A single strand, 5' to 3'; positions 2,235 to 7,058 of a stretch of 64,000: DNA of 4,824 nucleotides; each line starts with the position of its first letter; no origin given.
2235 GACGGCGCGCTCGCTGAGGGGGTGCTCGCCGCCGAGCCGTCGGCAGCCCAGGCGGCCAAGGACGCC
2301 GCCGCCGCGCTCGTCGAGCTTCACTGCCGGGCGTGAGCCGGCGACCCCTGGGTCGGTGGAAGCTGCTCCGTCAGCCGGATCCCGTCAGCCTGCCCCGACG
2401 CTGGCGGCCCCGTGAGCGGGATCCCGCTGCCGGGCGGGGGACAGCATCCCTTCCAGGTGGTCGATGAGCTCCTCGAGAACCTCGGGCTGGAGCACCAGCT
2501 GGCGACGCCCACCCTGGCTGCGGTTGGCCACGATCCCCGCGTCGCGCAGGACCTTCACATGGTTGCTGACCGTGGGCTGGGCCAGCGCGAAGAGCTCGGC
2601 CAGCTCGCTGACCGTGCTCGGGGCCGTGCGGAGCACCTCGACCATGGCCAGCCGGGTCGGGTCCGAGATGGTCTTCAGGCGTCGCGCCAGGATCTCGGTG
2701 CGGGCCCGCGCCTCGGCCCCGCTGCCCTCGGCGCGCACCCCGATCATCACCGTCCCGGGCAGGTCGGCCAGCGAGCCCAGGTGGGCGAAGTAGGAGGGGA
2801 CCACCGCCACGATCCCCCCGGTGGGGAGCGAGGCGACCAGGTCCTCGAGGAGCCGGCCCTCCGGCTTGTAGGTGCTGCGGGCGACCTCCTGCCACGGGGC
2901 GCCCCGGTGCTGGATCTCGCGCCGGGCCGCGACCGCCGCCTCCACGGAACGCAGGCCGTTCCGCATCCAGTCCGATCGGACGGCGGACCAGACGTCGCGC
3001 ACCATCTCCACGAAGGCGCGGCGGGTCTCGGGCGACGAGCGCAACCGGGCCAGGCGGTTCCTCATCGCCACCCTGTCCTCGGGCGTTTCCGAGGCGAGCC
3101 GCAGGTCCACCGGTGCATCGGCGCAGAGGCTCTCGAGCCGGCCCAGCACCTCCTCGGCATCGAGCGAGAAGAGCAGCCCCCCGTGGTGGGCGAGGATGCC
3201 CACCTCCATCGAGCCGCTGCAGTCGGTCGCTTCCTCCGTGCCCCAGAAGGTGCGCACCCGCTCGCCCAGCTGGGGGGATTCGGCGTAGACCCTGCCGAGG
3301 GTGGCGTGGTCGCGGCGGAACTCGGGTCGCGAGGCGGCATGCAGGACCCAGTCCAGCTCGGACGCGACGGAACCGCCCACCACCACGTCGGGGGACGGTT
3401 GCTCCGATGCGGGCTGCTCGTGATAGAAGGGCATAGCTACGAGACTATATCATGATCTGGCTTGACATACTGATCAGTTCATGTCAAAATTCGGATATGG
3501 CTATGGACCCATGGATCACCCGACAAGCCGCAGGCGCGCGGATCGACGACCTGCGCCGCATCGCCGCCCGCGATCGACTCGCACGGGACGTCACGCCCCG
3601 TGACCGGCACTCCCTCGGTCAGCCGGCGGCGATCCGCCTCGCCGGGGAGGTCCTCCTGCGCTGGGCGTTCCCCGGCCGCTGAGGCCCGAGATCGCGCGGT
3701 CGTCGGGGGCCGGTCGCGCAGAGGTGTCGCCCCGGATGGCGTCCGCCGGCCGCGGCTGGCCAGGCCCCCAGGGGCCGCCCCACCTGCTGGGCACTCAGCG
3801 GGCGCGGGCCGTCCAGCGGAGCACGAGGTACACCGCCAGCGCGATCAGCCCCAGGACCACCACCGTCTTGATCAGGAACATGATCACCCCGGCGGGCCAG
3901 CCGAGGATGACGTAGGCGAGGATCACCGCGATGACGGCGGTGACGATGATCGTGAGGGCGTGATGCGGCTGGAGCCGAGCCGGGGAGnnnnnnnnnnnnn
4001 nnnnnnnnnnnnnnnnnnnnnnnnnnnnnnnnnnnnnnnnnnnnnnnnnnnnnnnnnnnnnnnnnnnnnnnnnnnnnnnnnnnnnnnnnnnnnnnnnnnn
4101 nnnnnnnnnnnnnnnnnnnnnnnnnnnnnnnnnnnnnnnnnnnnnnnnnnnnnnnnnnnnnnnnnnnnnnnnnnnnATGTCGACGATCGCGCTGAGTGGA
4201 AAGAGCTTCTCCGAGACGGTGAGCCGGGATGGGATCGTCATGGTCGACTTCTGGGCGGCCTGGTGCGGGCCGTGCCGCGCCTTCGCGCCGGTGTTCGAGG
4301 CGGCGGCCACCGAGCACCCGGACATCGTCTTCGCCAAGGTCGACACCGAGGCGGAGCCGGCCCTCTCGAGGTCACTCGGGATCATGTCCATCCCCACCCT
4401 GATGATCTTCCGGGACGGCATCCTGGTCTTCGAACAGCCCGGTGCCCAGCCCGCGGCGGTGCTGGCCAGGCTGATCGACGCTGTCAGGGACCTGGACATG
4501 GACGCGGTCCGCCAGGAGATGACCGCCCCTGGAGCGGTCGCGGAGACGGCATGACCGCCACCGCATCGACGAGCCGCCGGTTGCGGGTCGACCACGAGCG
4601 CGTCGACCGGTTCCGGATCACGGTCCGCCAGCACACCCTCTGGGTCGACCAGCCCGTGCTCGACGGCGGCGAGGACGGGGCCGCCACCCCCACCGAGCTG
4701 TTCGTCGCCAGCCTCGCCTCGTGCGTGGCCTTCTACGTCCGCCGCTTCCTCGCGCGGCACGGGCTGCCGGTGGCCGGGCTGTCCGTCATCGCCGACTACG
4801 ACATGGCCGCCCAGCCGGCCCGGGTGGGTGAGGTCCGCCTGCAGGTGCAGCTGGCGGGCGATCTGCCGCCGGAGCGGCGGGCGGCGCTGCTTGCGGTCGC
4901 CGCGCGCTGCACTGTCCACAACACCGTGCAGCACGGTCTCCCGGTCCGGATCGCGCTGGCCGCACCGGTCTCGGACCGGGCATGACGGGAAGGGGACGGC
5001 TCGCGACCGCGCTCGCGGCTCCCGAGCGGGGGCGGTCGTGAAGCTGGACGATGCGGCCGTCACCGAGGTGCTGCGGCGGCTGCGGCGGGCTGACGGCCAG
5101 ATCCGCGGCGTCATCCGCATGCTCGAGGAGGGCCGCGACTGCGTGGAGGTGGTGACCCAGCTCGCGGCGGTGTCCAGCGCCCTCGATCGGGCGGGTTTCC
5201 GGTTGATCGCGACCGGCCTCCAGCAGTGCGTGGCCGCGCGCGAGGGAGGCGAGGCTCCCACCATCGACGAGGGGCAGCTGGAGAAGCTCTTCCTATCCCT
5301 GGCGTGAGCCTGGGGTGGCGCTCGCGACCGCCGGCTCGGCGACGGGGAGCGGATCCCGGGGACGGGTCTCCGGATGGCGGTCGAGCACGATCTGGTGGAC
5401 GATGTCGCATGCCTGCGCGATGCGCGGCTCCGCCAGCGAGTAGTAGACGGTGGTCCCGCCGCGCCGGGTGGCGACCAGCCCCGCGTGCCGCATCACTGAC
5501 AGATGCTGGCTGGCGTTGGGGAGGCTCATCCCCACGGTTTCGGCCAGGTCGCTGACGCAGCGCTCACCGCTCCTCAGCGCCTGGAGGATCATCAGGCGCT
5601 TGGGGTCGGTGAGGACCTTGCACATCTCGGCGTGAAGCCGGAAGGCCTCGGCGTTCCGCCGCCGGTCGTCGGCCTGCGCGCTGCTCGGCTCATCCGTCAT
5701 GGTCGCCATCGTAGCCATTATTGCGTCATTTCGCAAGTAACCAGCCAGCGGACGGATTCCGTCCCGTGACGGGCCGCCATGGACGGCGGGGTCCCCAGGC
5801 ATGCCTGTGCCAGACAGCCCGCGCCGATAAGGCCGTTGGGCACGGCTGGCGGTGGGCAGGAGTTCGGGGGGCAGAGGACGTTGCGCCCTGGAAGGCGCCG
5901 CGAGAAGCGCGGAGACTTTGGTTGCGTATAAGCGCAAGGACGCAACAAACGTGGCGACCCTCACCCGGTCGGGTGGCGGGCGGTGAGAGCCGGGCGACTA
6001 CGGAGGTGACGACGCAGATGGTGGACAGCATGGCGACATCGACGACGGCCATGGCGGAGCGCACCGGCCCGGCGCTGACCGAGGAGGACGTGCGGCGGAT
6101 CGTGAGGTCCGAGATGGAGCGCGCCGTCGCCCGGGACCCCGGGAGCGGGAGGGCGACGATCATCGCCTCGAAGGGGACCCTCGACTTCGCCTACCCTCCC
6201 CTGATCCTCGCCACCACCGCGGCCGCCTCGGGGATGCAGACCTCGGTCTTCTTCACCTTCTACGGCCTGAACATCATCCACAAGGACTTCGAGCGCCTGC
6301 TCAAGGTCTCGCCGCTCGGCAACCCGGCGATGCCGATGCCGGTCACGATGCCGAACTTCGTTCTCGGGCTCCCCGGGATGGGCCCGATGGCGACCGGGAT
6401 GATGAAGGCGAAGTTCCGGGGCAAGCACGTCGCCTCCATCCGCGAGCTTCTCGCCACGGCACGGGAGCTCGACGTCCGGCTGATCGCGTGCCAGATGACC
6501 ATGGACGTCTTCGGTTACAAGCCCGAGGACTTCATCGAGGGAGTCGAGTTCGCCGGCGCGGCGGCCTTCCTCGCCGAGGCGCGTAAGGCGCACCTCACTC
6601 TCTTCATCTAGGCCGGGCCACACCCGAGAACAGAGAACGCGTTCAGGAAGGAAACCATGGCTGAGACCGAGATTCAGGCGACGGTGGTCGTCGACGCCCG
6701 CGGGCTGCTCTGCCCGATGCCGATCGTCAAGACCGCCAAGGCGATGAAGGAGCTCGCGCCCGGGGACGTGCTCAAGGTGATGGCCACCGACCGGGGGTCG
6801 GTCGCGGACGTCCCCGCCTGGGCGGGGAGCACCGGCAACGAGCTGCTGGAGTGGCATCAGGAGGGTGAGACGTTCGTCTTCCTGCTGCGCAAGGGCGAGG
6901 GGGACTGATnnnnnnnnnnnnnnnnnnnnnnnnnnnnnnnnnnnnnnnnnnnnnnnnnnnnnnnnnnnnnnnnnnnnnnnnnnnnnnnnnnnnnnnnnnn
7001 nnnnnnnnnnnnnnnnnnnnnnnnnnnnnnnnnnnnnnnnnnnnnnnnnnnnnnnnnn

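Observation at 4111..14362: Persulfide-regulator-flanked DsrE/TusA-MvhD-HdrL-HdrA-HdrC-HdrB locus: an Hdr-like sulfur system with non-canonical composition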

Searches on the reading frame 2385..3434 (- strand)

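Call 11: search_protein_families(library=pfam, proteins=[window:2385-3434:-], max_evalue=0.01)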
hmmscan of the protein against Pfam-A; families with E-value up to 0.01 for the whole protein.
window:2385-3434:- (349 aa): 8 families
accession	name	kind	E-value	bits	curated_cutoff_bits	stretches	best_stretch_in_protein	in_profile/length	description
PF01022.26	HTH_5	-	8.4e-13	48.4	22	1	258-302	1-45/47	Bacterial regulatory protein, arsR family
PF12840.13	HTH_20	-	1.4e-12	47.8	27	1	256-303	1-49/51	Helix-turn-helix domain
PF12802.13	MarR_2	-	7.3e-06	26.5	27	1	267-312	13-61/61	MarR family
PF13545.12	HTH_Crp_2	-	3.4e-05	24.2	27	1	271-323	21-70/70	Crp-like helix-turn-helix domain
PF13412.12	HTH_24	-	0.0002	21.3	21.9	1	269-302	14-47/48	Winged helix-turn-helix DNA-binding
PF25212.1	HVO_A0114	-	0.00038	20.6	27.6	1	253-315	16-79/84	HVO_A0114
PF09339.16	HTH_IclR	-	0.002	18.3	22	1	265-303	9-49/52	IclR helix-turn-helix domain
PF25213.1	HVO_A0261_N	-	0.0079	16.5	35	1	259-307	11-59/86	HVO_A0261 N-terminal domain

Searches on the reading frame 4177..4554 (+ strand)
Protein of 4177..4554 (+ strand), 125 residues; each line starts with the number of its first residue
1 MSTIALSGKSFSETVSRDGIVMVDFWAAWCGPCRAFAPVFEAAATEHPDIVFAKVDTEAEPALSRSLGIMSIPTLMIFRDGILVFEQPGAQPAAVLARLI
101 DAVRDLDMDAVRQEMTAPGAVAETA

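Call 10: search_protein_families(library=pfam, proteins=[window:4177-4554:+], max_evalue=0.01)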
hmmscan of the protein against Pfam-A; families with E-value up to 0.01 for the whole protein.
window:4177-4554:+ (125 aa): 8 families
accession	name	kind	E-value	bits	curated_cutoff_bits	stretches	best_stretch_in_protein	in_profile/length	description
PF00085.26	Thioredoxin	-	2e-25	89.2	23.5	1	3-101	2-102/103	Thioredoxin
PF13098.12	Thioredoxin_2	-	1.5e-07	32.1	27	1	21-99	8-103/104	Thioredoxin-like domain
PF13905.12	Thioredoxin_8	-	9.1e-07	29.6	27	1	20-43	3-26/94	Thioredoxin-like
PF14595.12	Thioredoxin_9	-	3.2e-05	24.3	25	1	25-95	48-121/129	Thioredoxin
PF04756.19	OST3_OST6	-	0.00015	21.7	27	1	9-79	19-103/294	OST3 / OST6 family, transporter family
PF13899.12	Thioredoxin_7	-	0.0032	18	27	1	21-61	20-64/83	Thioredoxin-like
PF08534.16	Redoxin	-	0.0043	17.3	26.6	0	10-45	20-56/148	Redoxin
PF00578.27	AhpC-TSA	-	0.0057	17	26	1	10-48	17-56/124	AhpC/TSA family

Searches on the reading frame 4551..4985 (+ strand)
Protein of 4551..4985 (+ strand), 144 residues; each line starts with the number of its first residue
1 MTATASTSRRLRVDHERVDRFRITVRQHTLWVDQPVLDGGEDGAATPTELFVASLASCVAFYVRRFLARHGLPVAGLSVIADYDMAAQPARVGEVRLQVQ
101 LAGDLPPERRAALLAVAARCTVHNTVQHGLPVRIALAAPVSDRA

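Call 10: search_protein_families(library=pfam, proteins=[window:4551-4985:+], max_evalue=0.01)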
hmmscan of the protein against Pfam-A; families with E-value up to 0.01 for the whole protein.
window:4551-4985:+ (144 aa): 1 family
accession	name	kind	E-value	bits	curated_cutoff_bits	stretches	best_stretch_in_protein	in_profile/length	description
PF02566.24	OsmC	-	1.1e-18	67.9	27.5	1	40-134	1-99/100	OsmC-like protein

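Call 79: search_protein_families(library=ncbifam, proteins=[window:4551-4985:+], max_evalue=0.00001)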
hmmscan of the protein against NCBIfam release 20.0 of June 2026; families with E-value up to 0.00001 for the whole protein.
window:4551-4985:+ (144 aa): 2 families
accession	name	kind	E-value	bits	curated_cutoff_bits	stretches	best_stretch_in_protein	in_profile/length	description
NF041052.1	OsmC_like_Se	domain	1.9e-12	47.3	95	1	16-136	11-140/144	OsmC-related (seleno)protein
TIGR03549.1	TIGR03549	equivalog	2.2e-09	36.2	900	1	23-135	14-126/723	OsmC domain/YcaO domain-containing protein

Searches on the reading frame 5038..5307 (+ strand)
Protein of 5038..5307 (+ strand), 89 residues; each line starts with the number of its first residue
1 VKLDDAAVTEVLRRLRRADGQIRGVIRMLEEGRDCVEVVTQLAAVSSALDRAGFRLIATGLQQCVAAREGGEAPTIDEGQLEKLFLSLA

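Call 10: search_protein_families(library=pfam, proteins=[window:5038-5307:+], max_evalue=0.01)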
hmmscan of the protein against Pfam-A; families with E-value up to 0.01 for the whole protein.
window:5038-5307:+ (89 aa): 1 family
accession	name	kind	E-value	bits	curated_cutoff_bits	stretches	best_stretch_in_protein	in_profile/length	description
PF02583.22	Trns_repr_metal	-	1.8e-23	83.1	22.8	1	10-69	4-63/78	Metal-sensitive transcriptional repressor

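Call 12: search_protein_families(library=ncbifam, proteins=[window:5038-5307:+], max_evalue=0.001)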
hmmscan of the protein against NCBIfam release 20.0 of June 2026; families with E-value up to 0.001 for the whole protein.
window:5038-5307:+ (89 aa): 3 families
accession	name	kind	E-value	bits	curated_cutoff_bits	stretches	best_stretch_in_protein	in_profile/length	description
NF052430.1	repress_RicR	exception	2.5e-14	53.6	175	1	12-72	12-74/93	copper-sensing transcriptional repressor RicR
NF008464.0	PRK11352.1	equivalog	2e-06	28.1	133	1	10-50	10-50/91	formaldehyde-responsive transcriptional repressor FrmR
NF011613.0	PRK15039.1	equivalog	0.00033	21.3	138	1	14-51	14-51/90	Ni(II)/Co(II)-binding transcriptional repressor RcnR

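Call 72: search_solved_structures(query=window:5038-5307:+, max_evalue=0.001, show_alignments=5)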
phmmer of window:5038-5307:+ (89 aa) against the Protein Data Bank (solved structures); distinct sequences matched with E-value up to 0.001: 9.
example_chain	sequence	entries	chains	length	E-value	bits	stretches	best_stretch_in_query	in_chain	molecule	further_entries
4m1p_A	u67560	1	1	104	3.8e-12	49.6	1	8-73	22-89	Copper-sensitive operon repressor (CsoR)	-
7mq1_A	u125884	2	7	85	9.1e-11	45.2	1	12-67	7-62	Copper-sensing transcriptional repressor csoR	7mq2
7mq3_A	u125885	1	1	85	9.3e-11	45.1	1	12-67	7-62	Copper-sensing transcriptional repressor csoR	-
4adz_A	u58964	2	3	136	2.5e-10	43.8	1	10-71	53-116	CSOR | COPPER SENSITIVE OPERON REPRESSOR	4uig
3aai_A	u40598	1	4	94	4.6e-10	42.9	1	3-83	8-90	Copper homeostasis operon regulatory protein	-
5fmn_A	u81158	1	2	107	5.6e-10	42.7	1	8-71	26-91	INRS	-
6ahx_A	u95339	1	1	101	2.9e-09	40.4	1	10-76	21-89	Putative cytosolic protein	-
2hh7_A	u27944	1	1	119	4.3e-08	36.7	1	10-67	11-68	Hypothetical protein CsoR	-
5lcy_A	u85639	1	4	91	0.00019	25.1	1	10-59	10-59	Frmr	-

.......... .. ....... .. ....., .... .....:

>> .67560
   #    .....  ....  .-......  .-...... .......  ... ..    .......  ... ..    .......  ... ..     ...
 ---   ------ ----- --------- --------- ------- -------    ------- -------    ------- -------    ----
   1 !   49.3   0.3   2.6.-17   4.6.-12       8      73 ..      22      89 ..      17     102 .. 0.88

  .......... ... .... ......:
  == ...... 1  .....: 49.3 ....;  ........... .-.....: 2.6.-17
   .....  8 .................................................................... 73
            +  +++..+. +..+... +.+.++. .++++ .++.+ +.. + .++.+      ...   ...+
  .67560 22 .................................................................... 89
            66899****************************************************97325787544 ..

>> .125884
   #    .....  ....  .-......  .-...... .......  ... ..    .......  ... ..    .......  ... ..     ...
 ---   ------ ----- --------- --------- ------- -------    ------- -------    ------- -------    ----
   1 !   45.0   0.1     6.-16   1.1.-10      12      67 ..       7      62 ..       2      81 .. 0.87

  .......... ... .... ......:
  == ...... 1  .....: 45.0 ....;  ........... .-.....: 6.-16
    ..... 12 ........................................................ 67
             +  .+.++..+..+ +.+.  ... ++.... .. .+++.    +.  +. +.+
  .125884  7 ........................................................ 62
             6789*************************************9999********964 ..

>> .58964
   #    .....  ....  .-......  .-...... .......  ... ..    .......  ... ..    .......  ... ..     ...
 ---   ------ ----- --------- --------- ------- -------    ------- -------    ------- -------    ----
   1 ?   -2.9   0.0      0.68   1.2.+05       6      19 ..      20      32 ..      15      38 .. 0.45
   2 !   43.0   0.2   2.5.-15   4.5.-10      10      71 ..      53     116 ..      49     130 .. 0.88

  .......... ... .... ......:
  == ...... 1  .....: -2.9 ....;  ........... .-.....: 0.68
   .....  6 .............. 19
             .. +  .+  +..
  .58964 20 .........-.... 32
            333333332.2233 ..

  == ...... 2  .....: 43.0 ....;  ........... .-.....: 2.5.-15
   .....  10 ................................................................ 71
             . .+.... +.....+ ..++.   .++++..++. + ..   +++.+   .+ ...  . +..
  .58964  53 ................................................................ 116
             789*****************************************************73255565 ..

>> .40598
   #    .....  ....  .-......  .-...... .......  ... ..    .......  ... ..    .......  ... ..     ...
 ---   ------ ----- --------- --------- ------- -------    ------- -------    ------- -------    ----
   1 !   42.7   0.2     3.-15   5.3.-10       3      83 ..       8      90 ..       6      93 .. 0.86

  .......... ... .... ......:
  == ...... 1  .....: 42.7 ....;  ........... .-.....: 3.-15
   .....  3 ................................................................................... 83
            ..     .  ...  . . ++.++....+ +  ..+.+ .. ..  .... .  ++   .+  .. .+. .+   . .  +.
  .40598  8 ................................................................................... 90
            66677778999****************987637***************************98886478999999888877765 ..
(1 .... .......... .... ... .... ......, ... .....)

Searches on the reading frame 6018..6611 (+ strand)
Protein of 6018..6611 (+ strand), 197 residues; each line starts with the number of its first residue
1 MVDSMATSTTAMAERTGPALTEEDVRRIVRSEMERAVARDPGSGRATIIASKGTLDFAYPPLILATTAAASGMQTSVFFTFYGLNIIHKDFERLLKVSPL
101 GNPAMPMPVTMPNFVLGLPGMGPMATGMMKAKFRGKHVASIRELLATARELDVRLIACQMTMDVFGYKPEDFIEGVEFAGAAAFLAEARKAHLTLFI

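Call 10: search_protein_families(library=pfam, proteins=[window:6018-6611:+], max_evalue=0.01)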
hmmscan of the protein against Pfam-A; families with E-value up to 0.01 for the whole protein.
window:6018-6611:+ (197 aa): 2 families
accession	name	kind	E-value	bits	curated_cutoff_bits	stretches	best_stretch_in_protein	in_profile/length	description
PF13686.11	DrsE_2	-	2.4e-49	167.7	25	1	45-196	4-156/156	DsrE/DsrF/DrsH-like family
PF02635.20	DsrE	-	2.8e-07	31.1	22.7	1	58-188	17-107/116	DsrE/DsrF-like family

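Call 12: search_protein_families(library=ncbifam, proteins=[window:6018-6611:+], max_evalue=0.001)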
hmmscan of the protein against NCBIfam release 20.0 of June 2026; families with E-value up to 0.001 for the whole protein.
window:6018-6611:+ (197 aa): 1 family
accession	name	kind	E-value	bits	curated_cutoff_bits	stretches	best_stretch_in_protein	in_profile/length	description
NF047629.1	SulfCarrDsrE2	equivalog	2.3e-57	193.6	210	1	46-197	6-159/159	sulfur carrier protein DsrE2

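Call 89: search_solved_structures(query=window:6018-6611:+, max_evalue=0.01, show_alignments=1)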
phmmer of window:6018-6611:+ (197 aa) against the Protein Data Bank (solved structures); distinct sequences matched with E-value up to 0.01: 3.
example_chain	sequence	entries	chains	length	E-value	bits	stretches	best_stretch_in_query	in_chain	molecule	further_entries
2qs7_A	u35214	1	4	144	1.6e-12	50.8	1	45-197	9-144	Uncharacterized protein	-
3pnx_A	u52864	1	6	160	7.9e-10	42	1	48-197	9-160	Putative sulfurtransferase dsrE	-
3mc3_A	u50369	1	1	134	2.7e-06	30.6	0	53-94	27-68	DsrE/DsrF-like family protein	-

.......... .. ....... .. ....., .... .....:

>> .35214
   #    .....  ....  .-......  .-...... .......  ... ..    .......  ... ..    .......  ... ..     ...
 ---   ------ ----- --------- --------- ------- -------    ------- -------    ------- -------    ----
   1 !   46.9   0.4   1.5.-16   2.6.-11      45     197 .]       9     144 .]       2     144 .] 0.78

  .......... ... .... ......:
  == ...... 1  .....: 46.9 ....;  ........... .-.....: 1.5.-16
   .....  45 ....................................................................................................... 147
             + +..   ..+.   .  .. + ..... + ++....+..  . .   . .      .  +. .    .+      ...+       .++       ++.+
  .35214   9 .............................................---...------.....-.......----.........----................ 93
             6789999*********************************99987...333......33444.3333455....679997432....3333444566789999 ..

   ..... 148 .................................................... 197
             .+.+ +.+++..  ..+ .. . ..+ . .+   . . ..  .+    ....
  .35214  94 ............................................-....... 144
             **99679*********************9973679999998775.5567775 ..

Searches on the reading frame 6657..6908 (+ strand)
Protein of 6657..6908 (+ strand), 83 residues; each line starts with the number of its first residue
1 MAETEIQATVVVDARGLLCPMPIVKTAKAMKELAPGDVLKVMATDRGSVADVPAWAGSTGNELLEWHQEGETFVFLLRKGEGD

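Call 10: search_protein_families(library=pfam, proteins=[window:6657-6908:+], max_evalue=0.01)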
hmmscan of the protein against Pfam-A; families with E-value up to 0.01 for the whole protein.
window:6657-6908:+ (83 aa): 1 family
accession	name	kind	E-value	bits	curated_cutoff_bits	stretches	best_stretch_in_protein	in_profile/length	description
PF01206.22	TusA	-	4.8e-25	87.6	28.6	1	11-79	2-70/70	Sulfurtransferase TusA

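Call 79: search_protein_families(library=ncbifam, proteins=[window:6657-6908:+], max_evalue=0.00001)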
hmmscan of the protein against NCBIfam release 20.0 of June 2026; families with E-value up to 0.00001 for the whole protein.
window:6657-6908:+ (83 aa): 4 families
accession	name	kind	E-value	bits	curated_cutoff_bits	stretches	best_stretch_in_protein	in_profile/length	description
NF008242.0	PRK11018.1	equivalog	2.3e-13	49.6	79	1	4-79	3-78/78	sulfurtransferase-like selenium metabolism protein YedF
NF001423.0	PRK00299.1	equivalog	5.6e-13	48.5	78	1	3-81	3-81/82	sulfurtransferase TusA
TIGR03527.1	selenium_YedF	equivalog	5.7e-08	32.8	110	1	12-81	1-70/194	sulfurtransferase-like selenium metabolism protein YedF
NF041048.1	TusA_like_YeeD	exception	2.2e-06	27.3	147.5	1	16-71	8-63/72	thiosulfate utilization sulfurtransferase TsuB/YeeD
